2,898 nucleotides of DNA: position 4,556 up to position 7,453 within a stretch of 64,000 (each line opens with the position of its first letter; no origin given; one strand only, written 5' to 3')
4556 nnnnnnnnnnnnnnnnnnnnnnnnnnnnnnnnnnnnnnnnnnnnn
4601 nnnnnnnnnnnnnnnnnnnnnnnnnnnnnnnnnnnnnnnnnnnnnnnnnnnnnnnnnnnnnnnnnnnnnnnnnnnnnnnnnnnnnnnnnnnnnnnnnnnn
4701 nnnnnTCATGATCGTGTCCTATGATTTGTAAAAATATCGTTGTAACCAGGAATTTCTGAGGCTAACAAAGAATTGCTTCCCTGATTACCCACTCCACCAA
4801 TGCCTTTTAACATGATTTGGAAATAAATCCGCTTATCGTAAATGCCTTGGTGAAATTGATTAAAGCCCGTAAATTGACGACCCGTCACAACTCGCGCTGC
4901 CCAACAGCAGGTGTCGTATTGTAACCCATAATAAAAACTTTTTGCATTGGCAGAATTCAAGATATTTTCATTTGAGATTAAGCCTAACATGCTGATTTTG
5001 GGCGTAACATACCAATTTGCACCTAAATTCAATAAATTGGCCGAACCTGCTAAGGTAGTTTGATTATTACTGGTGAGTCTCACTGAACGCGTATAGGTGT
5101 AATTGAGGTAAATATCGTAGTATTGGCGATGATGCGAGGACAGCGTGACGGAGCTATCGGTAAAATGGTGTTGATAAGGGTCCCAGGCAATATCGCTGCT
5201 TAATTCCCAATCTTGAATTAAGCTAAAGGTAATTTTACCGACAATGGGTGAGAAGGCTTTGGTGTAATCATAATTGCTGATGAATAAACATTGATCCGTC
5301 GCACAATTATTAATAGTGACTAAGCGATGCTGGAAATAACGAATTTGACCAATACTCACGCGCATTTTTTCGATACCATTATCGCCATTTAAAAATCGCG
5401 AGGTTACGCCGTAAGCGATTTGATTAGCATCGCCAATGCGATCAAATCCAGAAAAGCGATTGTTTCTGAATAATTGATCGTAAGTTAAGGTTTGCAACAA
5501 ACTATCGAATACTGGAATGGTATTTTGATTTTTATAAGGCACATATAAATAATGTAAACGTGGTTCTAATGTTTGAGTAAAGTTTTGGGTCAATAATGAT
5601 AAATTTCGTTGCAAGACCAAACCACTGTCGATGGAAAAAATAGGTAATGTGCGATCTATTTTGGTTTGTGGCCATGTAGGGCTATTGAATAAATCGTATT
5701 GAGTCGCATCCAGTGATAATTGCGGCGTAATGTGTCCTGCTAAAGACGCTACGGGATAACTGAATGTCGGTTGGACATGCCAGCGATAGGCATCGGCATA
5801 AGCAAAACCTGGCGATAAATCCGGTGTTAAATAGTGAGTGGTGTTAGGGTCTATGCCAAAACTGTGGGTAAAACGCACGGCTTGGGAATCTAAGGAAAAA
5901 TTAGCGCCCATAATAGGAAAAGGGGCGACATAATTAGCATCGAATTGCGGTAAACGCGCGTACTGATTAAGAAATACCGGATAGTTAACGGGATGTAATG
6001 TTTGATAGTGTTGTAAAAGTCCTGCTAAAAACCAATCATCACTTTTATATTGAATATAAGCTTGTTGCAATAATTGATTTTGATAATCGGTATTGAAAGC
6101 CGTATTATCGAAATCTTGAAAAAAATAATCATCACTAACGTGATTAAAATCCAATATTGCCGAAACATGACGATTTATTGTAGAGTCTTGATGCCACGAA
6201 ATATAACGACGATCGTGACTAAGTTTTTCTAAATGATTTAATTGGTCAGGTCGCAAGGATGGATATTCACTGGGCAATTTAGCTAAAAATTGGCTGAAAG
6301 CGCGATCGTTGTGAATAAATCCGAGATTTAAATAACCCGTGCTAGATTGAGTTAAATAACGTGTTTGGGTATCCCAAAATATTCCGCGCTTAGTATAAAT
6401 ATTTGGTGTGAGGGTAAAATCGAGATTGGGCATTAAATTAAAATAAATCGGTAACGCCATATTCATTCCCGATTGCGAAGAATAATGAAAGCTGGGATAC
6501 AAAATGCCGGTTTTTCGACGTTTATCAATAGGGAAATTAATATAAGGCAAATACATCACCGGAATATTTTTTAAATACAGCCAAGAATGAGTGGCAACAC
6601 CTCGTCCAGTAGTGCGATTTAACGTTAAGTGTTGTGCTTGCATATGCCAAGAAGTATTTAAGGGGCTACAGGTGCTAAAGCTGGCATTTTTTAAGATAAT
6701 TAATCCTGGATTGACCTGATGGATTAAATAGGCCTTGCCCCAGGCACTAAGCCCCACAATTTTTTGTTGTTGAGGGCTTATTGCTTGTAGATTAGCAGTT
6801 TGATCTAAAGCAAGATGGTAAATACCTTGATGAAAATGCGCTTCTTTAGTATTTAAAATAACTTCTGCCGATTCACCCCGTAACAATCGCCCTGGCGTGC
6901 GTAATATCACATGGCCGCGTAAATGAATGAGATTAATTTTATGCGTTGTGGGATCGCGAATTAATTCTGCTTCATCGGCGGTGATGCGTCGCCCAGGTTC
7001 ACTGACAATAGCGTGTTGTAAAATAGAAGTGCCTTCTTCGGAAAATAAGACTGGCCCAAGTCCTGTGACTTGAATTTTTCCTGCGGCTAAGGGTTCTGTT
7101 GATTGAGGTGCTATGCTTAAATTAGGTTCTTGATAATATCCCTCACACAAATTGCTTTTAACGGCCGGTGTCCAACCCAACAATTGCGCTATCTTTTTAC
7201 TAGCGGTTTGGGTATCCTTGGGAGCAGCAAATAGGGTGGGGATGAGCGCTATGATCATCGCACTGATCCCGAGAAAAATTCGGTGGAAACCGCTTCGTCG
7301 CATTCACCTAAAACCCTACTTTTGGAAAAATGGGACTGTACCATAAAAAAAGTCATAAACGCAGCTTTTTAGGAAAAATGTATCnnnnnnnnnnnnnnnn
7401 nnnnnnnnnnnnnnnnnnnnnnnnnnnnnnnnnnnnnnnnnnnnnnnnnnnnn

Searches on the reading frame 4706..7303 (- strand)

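Call 35: search_protein_families(library=pfam, proteins=[window:4706-7303:-], max_evalue=0.001)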
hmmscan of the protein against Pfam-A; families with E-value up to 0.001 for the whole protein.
window:4706-7303:- (865 aa): 1 family
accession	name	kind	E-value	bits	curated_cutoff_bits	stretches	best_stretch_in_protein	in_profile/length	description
PF04453.20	LptD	-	2.5e-89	300.7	22.4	1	364-769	2-383/384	LPS transport system D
